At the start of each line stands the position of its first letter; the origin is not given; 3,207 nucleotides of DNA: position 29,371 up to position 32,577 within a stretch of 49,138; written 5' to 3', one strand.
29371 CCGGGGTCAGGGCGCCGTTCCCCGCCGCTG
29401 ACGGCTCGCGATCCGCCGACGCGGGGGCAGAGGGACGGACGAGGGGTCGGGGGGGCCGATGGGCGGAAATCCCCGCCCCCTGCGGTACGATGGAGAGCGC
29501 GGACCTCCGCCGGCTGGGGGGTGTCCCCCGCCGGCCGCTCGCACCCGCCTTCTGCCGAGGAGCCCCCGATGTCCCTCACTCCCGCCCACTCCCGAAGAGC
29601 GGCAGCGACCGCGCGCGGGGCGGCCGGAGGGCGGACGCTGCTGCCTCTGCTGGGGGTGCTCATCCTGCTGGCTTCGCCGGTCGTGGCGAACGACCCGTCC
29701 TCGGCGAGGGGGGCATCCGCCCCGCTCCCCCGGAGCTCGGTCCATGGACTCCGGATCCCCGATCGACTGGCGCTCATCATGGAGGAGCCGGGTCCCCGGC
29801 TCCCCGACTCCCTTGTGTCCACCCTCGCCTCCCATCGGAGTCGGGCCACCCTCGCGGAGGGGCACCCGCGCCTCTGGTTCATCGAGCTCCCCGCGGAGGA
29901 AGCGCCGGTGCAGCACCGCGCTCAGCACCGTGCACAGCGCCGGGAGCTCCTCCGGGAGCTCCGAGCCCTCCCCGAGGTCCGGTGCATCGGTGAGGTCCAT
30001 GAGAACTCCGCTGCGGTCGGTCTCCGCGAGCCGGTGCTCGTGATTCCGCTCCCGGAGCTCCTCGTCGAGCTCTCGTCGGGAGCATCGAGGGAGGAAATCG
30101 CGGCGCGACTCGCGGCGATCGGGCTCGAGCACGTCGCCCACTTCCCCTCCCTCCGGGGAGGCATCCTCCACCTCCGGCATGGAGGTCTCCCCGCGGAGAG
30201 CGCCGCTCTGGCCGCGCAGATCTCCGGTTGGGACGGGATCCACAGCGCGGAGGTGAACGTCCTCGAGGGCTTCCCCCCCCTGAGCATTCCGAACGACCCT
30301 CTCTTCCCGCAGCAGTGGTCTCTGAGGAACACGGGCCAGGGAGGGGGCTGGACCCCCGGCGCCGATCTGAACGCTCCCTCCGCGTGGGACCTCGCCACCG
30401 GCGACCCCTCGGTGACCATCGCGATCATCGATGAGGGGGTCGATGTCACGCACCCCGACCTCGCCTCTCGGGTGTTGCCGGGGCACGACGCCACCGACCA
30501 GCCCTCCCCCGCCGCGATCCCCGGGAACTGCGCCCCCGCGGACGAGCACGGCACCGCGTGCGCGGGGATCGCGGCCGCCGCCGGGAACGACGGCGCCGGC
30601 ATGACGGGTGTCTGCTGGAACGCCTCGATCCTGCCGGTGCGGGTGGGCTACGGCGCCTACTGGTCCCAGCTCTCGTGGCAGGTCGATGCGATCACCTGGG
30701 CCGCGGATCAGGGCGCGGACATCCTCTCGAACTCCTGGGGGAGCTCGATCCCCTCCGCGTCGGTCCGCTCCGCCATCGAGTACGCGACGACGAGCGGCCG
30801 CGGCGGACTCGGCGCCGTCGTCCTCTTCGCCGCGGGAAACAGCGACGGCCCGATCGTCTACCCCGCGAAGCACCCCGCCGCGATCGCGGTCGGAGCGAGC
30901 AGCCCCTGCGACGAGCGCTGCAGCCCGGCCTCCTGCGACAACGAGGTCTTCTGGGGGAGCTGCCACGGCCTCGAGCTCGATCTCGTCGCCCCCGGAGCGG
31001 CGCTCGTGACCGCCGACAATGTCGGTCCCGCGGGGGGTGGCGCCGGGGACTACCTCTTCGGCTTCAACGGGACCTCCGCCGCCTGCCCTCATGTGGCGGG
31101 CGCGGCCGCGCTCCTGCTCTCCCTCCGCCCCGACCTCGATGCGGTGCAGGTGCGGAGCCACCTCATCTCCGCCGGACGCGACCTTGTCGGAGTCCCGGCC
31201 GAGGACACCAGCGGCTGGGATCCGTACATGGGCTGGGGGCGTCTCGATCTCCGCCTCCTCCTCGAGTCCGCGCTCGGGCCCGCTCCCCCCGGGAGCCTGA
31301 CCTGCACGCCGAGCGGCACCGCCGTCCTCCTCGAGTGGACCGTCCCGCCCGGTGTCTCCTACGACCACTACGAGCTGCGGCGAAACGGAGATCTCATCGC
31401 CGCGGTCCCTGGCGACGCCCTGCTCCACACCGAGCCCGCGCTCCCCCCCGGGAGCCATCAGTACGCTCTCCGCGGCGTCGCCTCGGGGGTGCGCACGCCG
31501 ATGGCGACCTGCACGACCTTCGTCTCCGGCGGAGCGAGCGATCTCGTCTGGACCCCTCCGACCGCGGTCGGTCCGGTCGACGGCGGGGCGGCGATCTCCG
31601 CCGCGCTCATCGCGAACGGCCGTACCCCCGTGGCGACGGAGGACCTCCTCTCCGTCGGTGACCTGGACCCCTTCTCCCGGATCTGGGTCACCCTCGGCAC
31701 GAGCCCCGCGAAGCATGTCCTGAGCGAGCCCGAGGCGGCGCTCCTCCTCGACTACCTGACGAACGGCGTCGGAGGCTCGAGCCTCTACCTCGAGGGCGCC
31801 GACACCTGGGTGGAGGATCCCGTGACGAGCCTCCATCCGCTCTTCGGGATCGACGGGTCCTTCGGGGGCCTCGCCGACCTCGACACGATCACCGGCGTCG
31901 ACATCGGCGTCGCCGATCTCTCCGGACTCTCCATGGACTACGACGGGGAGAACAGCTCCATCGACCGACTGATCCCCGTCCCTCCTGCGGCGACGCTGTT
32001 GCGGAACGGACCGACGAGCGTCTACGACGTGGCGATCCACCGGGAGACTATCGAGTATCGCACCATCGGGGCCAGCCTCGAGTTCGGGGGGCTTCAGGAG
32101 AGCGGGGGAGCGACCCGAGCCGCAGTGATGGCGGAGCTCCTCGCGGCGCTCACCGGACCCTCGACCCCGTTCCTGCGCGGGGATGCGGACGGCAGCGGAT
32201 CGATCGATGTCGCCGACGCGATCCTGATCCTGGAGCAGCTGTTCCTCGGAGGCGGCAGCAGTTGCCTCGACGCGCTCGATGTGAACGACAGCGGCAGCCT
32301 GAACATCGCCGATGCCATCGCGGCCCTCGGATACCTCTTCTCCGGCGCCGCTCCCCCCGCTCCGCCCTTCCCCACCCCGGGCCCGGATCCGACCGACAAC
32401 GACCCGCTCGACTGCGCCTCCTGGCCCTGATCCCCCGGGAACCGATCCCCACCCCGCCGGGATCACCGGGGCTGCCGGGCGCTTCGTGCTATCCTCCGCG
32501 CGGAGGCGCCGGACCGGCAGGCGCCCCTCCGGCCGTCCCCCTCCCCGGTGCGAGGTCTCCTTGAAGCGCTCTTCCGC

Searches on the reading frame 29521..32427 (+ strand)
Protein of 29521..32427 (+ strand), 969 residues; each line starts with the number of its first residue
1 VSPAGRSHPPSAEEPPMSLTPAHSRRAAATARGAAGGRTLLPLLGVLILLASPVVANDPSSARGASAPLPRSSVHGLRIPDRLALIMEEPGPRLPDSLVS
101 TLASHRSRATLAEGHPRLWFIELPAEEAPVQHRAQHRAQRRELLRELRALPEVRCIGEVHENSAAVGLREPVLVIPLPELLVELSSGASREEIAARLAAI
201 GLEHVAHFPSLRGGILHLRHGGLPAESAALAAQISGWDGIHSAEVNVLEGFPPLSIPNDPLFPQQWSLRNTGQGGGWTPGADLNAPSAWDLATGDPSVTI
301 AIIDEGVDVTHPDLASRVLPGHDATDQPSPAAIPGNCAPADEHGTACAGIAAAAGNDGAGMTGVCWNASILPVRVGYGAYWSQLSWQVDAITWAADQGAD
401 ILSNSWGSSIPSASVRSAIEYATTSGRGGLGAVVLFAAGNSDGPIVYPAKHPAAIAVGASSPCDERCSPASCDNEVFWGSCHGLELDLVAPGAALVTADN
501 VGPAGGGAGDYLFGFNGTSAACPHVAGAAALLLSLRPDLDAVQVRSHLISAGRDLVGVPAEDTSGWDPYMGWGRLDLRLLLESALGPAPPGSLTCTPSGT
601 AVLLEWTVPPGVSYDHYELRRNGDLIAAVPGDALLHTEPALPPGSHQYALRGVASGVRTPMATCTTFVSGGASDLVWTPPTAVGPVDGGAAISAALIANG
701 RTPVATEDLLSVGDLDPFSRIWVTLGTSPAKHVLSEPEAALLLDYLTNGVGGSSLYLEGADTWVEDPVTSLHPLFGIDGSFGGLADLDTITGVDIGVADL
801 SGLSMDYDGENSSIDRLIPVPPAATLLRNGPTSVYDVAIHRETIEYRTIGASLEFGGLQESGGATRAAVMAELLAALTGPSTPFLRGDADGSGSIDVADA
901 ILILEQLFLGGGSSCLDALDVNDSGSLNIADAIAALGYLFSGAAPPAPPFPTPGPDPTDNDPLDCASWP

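Call 7: search_protein_families(library=pfam, proteins=[window:29521-32427:+], max_evalue=0.01)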
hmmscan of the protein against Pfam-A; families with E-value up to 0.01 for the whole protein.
window:29521-32427:+ (969 aa): 1 family
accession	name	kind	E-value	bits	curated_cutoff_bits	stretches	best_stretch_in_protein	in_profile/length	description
PF00082.27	Peptidase_S8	-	5.1e-47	161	21.8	1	297-573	3-288/288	Subtilase family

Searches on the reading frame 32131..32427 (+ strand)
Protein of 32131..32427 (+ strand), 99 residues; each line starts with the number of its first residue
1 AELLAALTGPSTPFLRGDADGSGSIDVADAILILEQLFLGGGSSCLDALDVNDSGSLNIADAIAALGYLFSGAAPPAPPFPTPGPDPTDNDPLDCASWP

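Call 69: search_protein_families(library=pfam, proteins=[window:32131-32427:+], max_evalue=1)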
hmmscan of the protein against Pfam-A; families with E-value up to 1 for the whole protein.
window:32131-32427:+ (99 aa): 5 families
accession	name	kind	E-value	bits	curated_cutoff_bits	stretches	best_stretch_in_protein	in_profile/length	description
PF00404.24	Dockerin_1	-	0.00033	21.2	22.9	1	17-62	2-49/57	Dockerin type I domain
PF13405.12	EF-hand_6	-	0.00092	19.2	25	0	17-35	9-27/30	EF-hand domain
PF13499.12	EF-hand_7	-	0.0039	17.9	30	0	46-64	8-29/67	EF-hand domain pair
PF13202.12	EF-hand_5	-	0.021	14.7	25.9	0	16-27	7-18/25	EF hand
PF00036.39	EF-hand_1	-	0.058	13.4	25.4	0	17-33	9-25/29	EF hand domain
